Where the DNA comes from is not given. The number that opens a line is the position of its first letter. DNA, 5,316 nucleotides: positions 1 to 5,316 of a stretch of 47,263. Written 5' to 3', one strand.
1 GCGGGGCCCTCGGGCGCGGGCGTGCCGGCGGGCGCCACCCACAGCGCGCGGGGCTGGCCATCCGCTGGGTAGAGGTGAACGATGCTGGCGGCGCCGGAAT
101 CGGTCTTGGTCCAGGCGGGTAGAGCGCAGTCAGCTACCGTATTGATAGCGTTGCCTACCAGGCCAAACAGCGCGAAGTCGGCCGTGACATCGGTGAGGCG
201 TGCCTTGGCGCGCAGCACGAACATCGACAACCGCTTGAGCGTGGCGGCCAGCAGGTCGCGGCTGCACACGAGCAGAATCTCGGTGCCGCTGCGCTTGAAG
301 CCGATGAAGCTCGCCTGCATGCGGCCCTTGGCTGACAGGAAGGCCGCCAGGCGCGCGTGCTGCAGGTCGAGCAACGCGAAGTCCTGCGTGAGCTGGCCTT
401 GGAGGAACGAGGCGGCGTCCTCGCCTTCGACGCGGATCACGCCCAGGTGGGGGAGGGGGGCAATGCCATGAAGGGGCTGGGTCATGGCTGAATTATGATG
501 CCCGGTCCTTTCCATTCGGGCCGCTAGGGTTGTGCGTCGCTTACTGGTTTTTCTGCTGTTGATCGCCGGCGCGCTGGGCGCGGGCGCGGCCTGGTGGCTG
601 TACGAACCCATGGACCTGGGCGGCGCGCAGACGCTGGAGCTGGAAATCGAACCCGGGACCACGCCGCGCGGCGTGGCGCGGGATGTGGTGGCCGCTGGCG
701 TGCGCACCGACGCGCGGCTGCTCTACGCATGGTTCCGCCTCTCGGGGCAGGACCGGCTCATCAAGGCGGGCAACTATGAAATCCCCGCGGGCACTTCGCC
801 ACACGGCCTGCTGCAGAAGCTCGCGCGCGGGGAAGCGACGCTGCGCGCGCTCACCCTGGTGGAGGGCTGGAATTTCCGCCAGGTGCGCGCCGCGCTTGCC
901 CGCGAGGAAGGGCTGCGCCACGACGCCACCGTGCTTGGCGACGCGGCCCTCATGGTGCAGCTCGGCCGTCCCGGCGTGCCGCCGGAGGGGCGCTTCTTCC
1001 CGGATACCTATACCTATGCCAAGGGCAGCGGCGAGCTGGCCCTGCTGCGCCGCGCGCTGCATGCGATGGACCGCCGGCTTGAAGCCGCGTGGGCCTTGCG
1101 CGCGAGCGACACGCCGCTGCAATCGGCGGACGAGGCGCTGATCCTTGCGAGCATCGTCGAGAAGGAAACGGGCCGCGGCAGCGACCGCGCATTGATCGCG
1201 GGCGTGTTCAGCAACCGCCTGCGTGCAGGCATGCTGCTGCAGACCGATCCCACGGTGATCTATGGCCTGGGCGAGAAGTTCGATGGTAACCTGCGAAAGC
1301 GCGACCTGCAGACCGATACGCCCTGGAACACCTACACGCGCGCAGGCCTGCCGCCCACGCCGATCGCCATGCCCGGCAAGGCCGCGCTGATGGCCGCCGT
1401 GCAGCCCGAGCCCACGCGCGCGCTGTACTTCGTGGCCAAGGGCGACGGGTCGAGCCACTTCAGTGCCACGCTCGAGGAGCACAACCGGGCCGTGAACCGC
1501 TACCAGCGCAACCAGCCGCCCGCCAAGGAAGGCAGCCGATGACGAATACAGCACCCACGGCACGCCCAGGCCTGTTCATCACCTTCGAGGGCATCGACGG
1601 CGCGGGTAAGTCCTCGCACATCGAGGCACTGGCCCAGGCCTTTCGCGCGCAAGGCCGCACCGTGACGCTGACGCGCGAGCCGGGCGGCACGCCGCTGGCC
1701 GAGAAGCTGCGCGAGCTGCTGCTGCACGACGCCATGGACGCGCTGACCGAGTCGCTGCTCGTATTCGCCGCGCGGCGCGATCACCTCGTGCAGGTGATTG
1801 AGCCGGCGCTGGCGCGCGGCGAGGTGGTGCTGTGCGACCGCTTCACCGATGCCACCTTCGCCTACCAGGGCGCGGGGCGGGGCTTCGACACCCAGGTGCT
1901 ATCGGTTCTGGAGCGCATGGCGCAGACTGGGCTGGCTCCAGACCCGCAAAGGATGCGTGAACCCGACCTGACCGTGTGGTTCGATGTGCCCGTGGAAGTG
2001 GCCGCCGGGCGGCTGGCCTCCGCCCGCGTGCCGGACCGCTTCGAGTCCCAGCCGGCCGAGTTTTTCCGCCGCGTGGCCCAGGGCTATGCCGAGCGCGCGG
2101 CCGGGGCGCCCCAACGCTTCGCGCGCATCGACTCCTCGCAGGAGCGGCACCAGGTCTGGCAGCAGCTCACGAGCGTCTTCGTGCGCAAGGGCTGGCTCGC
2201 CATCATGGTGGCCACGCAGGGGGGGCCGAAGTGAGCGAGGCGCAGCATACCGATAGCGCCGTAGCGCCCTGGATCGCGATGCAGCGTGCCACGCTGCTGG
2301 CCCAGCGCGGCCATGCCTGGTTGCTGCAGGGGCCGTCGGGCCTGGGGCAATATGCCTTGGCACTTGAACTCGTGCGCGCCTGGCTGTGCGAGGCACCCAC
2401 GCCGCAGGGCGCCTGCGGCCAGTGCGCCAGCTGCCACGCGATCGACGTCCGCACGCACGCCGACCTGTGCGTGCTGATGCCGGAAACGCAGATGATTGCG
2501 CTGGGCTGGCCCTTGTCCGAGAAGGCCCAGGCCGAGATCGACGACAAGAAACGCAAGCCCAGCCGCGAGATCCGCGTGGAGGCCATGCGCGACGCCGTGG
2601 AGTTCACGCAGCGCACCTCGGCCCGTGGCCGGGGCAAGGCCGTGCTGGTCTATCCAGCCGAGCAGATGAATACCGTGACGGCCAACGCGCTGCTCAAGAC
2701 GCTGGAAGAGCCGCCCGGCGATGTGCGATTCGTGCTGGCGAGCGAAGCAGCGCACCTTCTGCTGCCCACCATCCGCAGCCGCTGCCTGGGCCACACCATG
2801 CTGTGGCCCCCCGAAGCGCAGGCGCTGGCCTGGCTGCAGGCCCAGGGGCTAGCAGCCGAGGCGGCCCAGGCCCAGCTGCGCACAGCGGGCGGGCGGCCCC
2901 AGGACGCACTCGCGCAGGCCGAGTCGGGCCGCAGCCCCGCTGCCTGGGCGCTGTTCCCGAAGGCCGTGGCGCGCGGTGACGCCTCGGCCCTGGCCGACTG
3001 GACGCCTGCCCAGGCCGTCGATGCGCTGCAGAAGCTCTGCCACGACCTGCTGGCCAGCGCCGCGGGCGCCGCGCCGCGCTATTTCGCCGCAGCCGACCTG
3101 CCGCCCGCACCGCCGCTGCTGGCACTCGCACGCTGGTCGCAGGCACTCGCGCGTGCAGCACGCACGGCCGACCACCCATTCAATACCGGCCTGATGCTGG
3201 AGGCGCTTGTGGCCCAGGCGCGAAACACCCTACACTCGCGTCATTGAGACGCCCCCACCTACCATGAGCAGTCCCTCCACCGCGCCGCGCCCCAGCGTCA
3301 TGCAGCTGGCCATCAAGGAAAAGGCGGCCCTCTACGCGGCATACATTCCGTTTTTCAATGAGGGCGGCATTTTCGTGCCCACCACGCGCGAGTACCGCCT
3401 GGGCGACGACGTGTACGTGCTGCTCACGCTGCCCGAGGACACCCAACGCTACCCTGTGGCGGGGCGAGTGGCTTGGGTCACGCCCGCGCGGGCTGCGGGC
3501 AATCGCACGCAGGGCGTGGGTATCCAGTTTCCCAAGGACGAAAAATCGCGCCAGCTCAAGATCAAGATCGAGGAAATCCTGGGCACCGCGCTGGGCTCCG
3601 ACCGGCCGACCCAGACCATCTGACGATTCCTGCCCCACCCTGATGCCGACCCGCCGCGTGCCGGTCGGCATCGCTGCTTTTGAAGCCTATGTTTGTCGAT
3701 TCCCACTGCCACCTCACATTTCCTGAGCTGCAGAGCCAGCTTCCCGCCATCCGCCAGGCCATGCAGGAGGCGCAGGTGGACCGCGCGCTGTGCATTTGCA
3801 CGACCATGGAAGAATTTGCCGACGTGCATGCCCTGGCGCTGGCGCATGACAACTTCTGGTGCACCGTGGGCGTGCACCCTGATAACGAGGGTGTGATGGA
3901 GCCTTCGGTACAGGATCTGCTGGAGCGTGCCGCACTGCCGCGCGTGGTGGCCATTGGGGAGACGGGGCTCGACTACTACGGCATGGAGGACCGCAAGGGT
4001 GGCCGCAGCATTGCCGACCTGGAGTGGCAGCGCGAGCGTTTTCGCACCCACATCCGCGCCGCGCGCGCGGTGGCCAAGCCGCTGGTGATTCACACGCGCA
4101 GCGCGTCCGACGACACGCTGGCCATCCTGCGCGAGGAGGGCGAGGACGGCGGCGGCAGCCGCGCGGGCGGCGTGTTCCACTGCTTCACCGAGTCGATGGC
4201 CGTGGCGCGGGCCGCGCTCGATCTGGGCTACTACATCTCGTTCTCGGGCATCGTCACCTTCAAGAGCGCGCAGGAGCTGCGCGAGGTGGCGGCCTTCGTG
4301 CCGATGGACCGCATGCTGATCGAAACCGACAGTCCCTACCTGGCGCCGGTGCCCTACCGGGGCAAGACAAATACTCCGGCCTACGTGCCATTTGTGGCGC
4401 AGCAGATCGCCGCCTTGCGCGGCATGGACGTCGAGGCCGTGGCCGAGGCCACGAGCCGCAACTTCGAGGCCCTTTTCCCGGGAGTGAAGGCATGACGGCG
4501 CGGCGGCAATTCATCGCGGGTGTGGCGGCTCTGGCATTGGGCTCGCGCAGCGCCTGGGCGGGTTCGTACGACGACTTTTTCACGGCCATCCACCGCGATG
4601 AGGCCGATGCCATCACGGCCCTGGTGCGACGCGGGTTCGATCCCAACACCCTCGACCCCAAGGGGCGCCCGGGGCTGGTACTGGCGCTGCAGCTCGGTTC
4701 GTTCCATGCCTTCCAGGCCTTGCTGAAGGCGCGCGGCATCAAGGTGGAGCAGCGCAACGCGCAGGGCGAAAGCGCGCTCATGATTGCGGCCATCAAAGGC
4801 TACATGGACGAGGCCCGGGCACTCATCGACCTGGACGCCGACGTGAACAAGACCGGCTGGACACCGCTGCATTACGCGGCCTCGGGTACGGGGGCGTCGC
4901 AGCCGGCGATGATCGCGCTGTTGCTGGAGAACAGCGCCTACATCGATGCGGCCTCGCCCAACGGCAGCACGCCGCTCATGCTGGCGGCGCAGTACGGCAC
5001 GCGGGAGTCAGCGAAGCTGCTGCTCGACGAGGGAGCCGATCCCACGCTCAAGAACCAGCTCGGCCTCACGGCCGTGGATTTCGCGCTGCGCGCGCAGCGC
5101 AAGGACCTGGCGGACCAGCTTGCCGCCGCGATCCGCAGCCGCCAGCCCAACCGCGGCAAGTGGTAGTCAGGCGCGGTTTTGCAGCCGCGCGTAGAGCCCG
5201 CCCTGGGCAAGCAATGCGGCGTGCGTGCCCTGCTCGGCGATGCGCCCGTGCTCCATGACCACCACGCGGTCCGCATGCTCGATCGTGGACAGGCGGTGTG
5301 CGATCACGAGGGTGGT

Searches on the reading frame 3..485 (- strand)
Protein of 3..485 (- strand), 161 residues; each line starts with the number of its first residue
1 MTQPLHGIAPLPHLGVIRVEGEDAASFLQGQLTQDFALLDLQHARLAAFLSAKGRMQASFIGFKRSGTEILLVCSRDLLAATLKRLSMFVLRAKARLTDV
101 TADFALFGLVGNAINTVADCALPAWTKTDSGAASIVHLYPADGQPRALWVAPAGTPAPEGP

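Call 15: search_protein_families(library=pfam, proteins=[window:3-485:-])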
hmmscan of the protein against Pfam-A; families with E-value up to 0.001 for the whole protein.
window:3-485:- (161 aa): 1 family
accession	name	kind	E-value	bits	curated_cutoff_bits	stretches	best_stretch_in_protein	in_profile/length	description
PF01571.26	GCV_T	-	4e-10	39.8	25.6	1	11-118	45-152/255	Aminomethyltransferase folate-binding domain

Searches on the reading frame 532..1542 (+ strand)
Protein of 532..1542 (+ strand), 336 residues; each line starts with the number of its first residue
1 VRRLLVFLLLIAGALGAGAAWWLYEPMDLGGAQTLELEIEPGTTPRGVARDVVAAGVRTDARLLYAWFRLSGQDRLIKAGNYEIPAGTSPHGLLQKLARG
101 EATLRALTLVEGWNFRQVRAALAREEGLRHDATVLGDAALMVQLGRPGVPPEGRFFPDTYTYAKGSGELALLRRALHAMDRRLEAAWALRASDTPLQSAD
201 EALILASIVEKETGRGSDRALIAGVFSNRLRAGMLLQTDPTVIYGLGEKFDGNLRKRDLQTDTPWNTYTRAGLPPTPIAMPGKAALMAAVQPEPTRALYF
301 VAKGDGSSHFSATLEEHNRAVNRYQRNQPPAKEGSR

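Call 15: search_protein_families(library=pfam, proteins=[window:532-1542:+])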
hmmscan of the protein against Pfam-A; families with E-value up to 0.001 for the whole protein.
window:532-1542:+ (336 aa): 1 family
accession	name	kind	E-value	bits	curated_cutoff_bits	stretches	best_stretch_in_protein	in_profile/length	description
PF02618.21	YceG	-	1.6e-82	277.5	32.4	1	37-323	1-275/275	YceG-like family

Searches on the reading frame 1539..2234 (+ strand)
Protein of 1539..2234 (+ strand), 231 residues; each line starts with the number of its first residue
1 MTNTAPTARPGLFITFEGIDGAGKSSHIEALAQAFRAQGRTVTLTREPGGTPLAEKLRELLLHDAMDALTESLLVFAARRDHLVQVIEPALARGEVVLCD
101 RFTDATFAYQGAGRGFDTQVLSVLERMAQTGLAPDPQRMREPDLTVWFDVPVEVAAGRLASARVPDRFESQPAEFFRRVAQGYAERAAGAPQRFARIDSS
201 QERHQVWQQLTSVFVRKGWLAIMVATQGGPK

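Call 15: search_protein_families(library=pfam, proteins=[window:1539-2234:+])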
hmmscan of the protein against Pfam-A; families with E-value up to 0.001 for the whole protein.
window:1539-2234:+ (231 aa): 1 family
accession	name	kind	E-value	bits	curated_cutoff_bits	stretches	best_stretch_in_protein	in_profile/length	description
PF02223.23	Thymidylate_kin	-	2.1e-43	148.6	27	1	16-208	1-183/185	Thymidylate kinase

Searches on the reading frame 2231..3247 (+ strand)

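Call 15: search_protein_families(library=pfam, proteins=[window:2231-3247:+])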
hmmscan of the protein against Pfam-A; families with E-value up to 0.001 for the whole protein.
window:2231-3247:+ (338 aa): 1 family
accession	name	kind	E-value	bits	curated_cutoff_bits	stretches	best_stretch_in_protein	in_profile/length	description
PF13177.12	DNA_pol3_delta2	-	6.5e-36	124.2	27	1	25-186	17-153/161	DNA polymerase III, delta subunit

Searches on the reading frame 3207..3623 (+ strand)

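Call 15: search_protein_families(library=pfam, proteins=[window:3207-3623:+])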
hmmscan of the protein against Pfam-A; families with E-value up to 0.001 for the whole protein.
window:3207-3623:+ (138 aa): 1 family
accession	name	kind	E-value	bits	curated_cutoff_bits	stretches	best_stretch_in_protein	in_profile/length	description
PF07238.19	PilZ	-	3.5e-09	37.4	22.5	1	33-116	13-92/102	PilZ domain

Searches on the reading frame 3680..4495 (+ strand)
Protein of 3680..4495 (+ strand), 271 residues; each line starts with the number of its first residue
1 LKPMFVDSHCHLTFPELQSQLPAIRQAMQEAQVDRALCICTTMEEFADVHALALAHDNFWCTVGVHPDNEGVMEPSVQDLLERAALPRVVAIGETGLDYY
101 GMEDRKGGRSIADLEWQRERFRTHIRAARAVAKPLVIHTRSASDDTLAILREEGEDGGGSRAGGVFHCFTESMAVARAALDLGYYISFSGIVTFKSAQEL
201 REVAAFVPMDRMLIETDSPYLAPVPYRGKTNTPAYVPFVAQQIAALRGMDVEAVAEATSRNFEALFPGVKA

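Call 15: search_protein_families(library=pfam, proteins=[window:3680-4495:+])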
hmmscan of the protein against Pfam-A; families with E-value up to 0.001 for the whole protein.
window:3680-4495:+ (271 aa): 1 family
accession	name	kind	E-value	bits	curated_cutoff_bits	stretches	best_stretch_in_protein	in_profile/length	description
PF01026.27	TatD_DNase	-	5.9e-79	265.5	27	1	6-266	1-252/253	TatD related DNase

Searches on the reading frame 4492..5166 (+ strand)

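Call 15: search_protein_families(library=pfam, proteins=[window:4492-5166:+])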
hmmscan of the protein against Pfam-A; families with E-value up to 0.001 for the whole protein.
window:4492-5166:+ (224 aa): 5 families
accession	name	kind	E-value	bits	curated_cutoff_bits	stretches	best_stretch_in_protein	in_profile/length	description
PF12796.13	Ank_2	-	5.4e-34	117.1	27.3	3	62-152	1-87/90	Ankyrin repeats (3 copies)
PF00023.36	Ank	-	6.3e-22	76.9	21.1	2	157-188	1-32/33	Ankyrin repeat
PF13637.12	Ank_4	-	4.7e-17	62.1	22.7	1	97-132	2-40/50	Ankyrin repeats (many copies)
PF13606.12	Ank_3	-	9.1e-17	59.7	22.3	0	157-184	1-28/30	Ankyrin repeat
PF13857.12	Ank_5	-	5.1e-16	59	27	2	155-198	11-56/56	Ankyrin repeats (many copies)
